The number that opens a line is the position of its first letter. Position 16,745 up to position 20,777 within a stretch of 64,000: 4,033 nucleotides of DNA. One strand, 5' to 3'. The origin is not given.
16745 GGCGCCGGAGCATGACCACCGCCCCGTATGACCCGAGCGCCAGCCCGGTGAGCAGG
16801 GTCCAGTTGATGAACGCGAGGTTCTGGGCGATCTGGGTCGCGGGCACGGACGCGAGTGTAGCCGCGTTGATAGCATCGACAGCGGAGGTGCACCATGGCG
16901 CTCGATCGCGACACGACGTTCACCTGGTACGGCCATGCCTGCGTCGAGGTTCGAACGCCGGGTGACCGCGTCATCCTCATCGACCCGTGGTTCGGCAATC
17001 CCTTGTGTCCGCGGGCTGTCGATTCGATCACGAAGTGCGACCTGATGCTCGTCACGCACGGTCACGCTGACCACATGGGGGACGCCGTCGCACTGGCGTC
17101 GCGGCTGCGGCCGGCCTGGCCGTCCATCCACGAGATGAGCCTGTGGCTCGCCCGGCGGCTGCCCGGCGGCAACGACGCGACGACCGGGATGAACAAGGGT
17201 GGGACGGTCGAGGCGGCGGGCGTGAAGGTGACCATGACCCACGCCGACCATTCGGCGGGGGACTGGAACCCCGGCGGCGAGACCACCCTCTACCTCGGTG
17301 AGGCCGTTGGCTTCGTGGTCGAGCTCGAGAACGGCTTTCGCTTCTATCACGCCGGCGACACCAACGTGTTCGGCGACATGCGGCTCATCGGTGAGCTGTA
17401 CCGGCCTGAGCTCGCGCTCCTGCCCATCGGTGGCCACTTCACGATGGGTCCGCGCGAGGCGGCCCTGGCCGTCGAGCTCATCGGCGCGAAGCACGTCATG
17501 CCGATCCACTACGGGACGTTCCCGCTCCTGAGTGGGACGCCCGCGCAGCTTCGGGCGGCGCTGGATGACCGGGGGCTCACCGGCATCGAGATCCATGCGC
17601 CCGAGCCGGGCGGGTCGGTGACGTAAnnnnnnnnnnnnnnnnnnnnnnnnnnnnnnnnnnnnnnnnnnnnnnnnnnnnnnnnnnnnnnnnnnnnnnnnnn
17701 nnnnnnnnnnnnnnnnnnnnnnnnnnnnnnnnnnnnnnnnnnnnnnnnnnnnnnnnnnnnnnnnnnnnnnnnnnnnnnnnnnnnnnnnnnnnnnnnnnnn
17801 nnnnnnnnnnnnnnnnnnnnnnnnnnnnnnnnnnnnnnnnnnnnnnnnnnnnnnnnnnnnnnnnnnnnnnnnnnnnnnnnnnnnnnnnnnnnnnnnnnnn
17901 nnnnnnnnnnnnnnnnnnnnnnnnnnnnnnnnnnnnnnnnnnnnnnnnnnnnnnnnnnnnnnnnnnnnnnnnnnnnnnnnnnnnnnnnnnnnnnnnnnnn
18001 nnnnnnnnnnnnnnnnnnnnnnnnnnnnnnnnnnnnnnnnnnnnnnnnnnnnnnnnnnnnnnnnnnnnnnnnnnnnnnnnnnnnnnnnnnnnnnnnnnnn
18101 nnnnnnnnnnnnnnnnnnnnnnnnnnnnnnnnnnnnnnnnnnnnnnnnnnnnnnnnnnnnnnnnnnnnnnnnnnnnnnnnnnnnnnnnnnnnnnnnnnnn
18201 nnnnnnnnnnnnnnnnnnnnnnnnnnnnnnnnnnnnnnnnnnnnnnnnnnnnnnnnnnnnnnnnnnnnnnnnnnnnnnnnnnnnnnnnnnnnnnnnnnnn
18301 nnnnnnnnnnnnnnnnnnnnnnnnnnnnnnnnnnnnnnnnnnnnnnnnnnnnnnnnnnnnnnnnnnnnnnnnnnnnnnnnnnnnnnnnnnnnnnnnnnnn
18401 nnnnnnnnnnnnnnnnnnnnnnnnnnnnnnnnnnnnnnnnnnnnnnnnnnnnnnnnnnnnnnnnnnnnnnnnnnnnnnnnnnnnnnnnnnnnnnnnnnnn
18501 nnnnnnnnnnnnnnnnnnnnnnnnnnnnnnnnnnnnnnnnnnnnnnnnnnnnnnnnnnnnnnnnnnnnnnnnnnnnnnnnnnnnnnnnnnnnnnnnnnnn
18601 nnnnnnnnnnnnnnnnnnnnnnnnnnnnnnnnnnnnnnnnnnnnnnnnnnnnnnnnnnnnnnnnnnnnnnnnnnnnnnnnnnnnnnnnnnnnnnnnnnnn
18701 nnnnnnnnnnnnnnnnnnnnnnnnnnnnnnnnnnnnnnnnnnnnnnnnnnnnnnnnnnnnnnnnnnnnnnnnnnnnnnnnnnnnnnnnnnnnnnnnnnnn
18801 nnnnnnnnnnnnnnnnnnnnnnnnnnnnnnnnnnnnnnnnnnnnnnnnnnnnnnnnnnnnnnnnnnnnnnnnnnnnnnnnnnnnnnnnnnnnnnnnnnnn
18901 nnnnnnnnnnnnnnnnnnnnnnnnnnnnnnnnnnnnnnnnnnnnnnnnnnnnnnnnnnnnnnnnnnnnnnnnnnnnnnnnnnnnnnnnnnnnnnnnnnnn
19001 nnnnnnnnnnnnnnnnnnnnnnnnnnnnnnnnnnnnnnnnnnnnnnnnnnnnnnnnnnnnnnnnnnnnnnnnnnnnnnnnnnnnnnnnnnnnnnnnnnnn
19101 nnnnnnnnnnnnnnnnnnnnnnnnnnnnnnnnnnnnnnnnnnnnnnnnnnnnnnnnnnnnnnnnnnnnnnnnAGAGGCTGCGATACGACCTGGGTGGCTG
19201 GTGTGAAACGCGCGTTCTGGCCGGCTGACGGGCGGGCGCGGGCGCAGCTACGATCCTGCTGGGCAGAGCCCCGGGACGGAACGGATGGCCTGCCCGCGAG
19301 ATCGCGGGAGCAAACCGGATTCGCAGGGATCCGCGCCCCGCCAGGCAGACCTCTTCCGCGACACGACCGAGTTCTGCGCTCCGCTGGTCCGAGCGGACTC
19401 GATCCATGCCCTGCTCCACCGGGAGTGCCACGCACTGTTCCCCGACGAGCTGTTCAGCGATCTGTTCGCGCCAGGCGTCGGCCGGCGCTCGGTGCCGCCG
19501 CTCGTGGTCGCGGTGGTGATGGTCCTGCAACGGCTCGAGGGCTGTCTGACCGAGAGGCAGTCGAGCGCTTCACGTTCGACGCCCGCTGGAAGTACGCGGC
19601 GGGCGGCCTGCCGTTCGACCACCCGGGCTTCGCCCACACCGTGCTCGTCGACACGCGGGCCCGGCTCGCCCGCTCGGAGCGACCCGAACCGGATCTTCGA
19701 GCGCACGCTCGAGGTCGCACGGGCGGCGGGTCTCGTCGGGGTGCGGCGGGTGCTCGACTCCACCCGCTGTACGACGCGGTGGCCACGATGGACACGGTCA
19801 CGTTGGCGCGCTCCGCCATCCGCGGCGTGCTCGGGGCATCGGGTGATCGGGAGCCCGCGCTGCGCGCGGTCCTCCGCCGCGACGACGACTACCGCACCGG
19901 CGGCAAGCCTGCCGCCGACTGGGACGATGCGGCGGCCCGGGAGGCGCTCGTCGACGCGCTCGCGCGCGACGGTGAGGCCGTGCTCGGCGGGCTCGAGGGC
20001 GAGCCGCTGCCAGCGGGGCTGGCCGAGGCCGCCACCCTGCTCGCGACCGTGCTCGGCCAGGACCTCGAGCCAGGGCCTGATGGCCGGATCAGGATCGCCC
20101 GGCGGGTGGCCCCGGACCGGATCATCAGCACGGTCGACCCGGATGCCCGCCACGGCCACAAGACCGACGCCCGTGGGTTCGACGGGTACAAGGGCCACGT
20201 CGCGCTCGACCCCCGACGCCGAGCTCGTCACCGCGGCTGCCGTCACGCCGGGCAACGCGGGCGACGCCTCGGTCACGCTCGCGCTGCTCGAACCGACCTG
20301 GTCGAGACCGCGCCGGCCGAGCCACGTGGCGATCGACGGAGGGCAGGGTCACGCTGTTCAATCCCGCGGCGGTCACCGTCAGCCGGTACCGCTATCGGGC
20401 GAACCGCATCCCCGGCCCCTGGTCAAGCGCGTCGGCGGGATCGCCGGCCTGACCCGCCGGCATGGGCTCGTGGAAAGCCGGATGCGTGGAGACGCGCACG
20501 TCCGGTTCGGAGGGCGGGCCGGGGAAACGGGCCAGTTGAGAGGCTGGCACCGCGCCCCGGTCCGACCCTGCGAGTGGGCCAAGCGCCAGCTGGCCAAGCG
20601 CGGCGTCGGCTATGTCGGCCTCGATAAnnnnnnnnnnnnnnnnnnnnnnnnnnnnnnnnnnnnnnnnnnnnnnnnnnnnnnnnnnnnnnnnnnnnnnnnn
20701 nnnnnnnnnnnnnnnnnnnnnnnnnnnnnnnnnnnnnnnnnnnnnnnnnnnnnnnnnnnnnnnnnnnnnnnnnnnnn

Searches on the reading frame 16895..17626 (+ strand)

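Call 82: search_protein_families(library=pfam, proteins=[window:16895-17626:+], max_evalue=0.01)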
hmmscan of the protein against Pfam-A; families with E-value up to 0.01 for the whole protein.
window:16895-17626:+ (243 aa): 3 families
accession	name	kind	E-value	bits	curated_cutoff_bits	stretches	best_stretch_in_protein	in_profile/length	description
PF12706.13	Lactamase_B_2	-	8e-28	97.8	27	1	25-206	1-200/200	Beta-lactamase superfamily domain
PF13483.12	Lactamase_B_3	-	1.4e-21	77.6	24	1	9-205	2-160/160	Beta-lactamase superfamily domain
PF00753.33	Lactamase_B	-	2.2e-07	31.5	22.7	1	11-186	3-171/196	Metallo-beta-lactamase superfamily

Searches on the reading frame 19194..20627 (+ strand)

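Call 82: search_protein_families(library=pfam, proteins=[window:19194-20627:+], max_evalue=0.01)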
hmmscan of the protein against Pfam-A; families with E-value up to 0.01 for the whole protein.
window:19194-20627:+ (477 aa): 1 family
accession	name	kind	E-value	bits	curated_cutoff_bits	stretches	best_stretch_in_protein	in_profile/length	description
PF05598.16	DUF772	-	8.4e-05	23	23.1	1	114-160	19-66/74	Transposase domain (DUF772)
